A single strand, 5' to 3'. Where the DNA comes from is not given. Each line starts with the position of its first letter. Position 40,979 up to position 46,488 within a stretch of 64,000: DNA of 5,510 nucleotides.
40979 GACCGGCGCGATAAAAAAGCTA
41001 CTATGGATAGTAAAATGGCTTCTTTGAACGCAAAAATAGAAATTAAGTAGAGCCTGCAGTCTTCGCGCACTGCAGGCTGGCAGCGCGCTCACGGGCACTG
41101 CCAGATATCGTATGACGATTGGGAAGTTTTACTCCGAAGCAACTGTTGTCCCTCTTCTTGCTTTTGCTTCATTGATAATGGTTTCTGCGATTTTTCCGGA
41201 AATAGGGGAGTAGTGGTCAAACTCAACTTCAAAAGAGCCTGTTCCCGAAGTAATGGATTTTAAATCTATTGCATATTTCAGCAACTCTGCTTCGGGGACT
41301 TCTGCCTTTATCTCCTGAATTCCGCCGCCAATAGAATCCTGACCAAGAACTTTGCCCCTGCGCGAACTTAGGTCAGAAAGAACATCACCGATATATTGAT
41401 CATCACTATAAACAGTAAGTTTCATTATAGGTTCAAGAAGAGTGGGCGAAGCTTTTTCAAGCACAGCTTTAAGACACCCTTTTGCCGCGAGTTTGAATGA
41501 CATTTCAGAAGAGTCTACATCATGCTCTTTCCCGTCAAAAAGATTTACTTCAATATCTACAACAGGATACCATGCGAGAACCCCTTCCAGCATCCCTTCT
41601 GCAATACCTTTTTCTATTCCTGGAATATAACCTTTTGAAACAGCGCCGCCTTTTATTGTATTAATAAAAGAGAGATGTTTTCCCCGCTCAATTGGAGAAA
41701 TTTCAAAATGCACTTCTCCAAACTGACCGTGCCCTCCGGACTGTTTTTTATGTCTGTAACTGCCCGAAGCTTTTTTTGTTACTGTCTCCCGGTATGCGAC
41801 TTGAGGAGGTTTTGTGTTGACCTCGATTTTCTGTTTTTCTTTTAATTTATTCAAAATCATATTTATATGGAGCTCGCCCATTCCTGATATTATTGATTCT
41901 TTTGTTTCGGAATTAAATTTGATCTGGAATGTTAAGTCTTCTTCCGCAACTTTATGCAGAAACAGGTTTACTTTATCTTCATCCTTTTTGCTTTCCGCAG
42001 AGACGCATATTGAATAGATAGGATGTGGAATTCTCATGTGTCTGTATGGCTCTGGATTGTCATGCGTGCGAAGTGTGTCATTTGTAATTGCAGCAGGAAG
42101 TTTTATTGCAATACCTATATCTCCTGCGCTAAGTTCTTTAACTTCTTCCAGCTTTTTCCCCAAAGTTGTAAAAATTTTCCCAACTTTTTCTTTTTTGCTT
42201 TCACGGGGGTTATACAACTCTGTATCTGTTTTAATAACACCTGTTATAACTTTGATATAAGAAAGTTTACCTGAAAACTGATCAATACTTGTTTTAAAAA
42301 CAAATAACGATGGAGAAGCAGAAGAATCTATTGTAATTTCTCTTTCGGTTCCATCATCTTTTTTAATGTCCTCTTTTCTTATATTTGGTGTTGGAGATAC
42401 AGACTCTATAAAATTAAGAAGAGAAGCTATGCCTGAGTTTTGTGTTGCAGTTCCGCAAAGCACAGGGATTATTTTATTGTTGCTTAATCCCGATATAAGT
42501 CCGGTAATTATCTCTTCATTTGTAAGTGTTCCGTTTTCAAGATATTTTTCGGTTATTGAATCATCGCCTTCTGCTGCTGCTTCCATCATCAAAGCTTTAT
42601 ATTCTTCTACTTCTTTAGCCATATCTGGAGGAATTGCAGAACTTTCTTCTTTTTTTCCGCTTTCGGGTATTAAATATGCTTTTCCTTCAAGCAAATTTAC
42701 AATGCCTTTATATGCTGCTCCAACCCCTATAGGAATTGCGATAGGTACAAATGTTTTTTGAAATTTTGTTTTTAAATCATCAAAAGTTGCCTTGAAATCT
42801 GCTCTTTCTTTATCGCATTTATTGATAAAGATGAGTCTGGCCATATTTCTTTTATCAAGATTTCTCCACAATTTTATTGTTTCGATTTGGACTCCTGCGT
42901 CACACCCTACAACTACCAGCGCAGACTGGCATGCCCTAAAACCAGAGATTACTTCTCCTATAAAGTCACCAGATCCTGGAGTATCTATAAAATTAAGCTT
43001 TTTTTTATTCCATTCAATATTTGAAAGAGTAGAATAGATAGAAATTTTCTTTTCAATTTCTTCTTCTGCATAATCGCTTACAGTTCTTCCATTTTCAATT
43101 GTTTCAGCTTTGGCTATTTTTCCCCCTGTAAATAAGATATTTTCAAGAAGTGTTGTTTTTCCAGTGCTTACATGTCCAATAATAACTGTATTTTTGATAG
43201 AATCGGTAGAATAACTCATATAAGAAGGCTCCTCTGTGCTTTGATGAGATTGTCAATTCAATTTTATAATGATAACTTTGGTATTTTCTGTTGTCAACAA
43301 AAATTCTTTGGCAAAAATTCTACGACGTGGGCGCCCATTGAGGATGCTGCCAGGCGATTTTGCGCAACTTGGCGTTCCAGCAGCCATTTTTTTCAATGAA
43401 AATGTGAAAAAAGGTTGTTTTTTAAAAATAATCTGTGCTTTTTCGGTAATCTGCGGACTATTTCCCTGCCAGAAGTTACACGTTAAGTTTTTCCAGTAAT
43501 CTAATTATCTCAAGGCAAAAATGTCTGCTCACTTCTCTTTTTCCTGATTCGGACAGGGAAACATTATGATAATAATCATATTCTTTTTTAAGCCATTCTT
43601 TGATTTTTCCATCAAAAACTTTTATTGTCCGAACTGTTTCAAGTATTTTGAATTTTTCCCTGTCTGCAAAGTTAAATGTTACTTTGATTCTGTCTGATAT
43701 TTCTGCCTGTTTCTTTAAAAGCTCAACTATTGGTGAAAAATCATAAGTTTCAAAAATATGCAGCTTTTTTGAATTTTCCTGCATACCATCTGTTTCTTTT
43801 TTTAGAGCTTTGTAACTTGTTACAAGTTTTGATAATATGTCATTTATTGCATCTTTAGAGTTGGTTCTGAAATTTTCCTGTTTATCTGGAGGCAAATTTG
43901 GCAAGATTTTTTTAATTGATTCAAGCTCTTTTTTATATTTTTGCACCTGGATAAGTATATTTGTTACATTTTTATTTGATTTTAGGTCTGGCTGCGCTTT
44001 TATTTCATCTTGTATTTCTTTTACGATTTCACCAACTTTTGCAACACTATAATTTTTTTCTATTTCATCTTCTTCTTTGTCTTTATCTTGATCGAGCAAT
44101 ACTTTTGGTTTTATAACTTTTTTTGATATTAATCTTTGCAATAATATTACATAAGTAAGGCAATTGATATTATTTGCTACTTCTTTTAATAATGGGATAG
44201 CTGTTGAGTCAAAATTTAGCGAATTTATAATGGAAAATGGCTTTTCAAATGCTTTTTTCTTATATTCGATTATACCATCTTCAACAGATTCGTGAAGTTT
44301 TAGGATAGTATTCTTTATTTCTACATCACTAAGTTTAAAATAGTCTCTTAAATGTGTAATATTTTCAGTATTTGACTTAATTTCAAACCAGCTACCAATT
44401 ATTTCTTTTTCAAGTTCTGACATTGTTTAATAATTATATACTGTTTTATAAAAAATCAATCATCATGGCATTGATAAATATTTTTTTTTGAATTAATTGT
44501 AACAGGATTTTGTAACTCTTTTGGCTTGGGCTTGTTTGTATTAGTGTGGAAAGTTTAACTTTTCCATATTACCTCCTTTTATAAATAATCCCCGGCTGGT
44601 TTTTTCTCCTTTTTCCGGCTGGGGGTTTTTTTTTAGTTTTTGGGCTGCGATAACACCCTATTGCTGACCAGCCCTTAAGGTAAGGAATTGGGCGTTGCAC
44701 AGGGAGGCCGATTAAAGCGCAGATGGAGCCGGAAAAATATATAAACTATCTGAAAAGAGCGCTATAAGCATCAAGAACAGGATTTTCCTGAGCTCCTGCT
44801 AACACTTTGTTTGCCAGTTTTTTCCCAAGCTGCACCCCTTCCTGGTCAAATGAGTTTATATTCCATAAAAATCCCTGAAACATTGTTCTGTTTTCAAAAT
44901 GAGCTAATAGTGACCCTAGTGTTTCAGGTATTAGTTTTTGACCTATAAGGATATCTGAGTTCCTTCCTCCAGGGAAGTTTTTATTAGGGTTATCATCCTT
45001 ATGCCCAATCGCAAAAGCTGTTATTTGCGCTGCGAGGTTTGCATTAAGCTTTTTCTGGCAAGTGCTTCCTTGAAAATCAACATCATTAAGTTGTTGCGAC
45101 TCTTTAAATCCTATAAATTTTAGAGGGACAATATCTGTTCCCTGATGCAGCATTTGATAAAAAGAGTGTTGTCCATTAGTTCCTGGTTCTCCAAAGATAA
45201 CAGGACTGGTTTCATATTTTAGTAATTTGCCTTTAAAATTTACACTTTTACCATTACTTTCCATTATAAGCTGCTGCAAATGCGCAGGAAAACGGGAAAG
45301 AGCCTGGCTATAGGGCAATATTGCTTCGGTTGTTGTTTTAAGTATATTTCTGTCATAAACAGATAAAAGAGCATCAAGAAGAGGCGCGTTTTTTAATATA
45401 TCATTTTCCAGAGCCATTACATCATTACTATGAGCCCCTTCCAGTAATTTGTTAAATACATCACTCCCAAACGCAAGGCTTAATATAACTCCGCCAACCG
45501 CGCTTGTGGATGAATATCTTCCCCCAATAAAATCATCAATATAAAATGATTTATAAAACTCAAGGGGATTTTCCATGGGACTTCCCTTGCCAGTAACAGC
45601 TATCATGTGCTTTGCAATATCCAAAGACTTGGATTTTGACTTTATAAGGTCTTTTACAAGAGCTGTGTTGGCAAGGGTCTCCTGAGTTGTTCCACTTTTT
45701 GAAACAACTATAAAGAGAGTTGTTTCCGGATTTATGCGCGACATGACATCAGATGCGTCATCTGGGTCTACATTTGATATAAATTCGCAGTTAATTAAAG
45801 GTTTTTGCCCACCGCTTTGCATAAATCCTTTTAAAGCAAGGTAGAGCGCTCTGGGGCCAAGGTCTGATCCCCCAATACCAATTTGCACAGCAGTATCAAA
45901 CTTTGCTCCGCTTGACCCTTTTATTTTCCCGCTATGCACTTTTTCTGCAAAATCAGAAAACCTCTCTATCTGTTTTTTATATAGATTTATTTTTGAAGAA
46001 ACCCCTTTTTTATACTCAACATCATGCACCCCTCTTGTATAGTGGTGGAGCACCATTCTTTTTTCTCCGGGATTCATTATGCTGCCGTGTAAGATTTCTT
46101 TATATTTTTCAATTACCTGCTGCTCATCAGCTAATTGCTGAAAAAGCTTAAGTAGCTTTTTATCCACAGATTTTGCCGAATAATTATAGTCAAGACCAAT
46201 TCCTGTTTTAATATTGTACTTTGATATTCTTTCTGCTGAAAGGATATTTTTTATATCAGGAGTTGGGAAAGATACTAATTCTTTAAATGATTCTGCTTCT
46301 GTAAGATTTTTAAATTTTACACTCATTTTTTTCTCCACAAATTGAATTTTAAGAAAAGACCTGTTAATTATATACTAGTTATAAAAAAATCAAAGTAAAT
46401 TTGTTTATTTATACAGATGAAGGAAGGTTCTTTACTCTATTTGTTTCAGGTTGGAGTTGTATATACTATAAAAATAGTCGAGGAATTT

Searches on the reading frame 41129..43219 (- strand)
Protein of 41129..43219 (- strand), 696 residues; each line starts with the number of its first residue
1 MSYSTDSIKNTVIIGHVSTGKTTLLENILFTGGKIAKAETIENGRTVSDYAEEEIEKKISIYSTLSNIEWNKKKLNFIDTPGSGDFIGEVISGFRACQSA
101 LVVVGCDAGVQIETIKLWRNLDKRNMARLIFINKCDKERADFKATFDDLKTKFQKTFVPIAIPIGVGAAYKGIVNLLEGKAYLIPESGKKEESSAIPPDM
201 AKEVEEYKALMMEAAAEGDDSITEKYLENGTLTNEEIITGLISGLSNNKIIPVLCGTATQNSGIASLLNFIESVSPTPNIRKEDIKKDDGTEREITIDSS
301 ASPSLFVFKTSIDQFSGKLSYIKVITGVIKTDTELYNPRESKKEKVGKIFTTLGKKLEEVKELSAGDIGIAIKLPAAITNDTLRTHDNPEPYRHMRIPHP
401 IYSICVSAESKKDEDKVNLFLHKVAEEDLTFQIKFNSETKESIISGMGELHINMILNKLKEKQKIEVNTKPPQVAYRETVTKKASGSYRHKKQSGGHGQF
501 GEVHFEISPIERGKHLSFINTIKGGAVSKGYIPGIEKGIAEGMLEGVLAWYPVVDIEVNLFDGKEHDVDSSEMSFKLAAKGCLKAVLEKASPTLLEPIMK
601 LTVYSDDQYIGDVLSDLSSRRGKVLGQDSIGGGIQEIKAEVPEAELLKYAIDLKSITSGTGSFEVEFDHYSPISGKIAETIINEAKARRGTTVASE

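Call 8: search_protein_families(library=ncbifam, proteins=[window:41129-43219:-], max_evalue=0.00001)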
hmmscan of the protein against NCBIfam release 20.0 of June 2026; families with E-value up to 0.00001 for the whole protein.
window:41129-43219:- (696 aa): 28 families (the best 25 are shown)
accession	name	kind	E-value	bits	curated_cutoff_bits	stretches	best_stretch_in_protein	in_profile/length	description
NF009381.0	PRK12740.1-5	subfamily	1.4e-245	816.9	583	1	2-688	3-688/692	elongation factor G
TIGR00484.1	EF-G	equivalog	3.7e-187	623.6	659.4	1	6-686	8-690/691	elongation factor G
NF009891.0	PRK13351.1-1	equivalog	6.5e-180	600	597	1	2-687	3-679/681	elongation factor G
NF058620.1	EFG2_Bacteroid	exception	2.3e-178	594.9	1000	2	2-513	3-511/717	elongation factor G2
NF009377.1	PRK12740.1-1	equivalog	6.4e-165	550.4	890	1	4-681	9-698/700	elongation factor G-like protein EF-G2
NF009379.0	PRK12740.1-3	equivalog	1.5e-158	529.4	513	1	6-687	6-672/674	elongation factor G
NF012153.1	tet_protect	equivalog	2.1e-79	267.4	775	1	10-670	2-614/614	tetracycline resistance ribosomal protection protein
TIGR00490.1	aEF-2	equivalog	6.3e-71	239.5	738.45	3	278-512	266-496/720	elongation factor EF-2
NF033148.1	tet_protect_M_W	exception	6.3e-58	196.6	1100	2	212-677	175-617/639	TetM/TetW/TetO/TetS family tetracycline resistance ribosomal protection protein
NF009892.0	PRK13351.1-3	equivalog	2.3e-53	181.6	640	2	8-151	3-151/623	elongation factor G-like protein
NF012155.1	tet_protect_M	exception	2.3e-49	168.2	1420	2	213-674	176-614/639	tetracycline resistance ribosomal protection protein Tet(M)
NF001964.0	PRK00741.1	equivalog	8e-47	159.8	473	1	9-484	13-477/529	peptide chain release factor 3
NF000120.3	47473_otr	exception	1.1e-46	159.7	900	1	10-663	4-606/608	tetracycline resistance ribosomal protection protein Otr(A)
TIGR01394.1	TypA_BipA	equivalog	1.2e-44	152.5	757.3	3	8-148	1-139/594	translational GTPase TypA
NF012154.0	tet_protect_Q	exception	8e-41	140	1425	2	8-155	3-150/638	tetracycline resistance ribosomal protection protein Tet(Q)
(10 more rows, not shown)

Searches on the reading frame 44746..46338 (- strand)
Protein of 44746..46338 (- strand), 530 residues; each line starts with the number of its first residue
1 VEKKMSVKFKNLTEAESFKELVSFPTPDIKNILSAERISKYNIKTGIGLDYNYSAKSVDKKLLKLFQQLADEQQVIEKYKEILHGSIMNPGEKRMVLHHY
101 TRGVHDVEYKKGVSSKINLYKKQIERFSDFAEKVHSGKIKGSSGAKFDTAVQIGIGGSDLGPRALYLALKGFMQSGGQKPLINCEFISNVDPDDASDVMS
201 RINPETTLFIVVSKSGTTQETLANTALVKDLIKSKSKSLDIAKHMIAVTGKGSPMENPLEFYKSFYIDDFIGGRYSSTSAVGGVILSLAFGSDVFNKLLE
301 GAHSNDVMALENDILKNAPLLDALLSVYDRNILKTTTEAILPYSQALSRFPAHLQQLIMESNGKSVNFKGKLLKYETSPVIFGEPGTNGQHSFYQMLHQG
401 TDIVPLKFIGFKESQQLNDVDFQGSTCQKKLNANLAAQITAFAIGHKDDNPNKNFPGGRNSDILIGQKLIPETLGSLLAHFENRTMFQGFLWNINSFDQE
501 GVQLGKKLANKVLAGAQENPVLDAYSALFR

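Call 8: search_protein_families(library=ncbifam, proteins=[window:44746-46338:-], max_evalue=0.00001)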
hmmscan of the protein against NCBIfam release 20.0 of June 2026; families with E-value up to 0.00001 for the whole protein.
window:44746-46338:- (530 aa): 7 families
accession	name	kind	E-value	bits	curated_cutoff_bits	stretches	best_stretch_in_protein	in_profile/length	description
NF010695.0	PRK14095.1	equivalog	6.7e-213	708.1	703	1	8-517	3-514/536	glucose-6-phosphate isomerase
NF001211.0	PRK00179.1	equivalog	1.8e-135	452.5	492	1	30-518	28-521/544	glucose-6-phosphate isomerase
NF010696.0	PRK14096.1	equivalog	1.1e-69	235.3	671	1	47-515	20-464/528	glucose-6-phosphate isomerase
NF003016.0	PRK03868.1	equivalog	2.6e-42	145.1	487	1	108-513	26-407/410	glucose-6-phosphate isomerase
NF010697.0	PRK14097.1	equivalog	8.1e-30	103.7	443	1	145-513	71-432/448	glucose-6-phosphate isomerase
NF040629.1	PGI_Meth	equivalog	7.2e-29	101.1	350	1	145-508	59-394/396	glucose-6-phosphate isomerase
NF007080.0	PRK09533.1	equivalog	7.4e-27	93.6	712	1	121-365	438-667/949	bifunctional transaldolase/phosoglucose isomerase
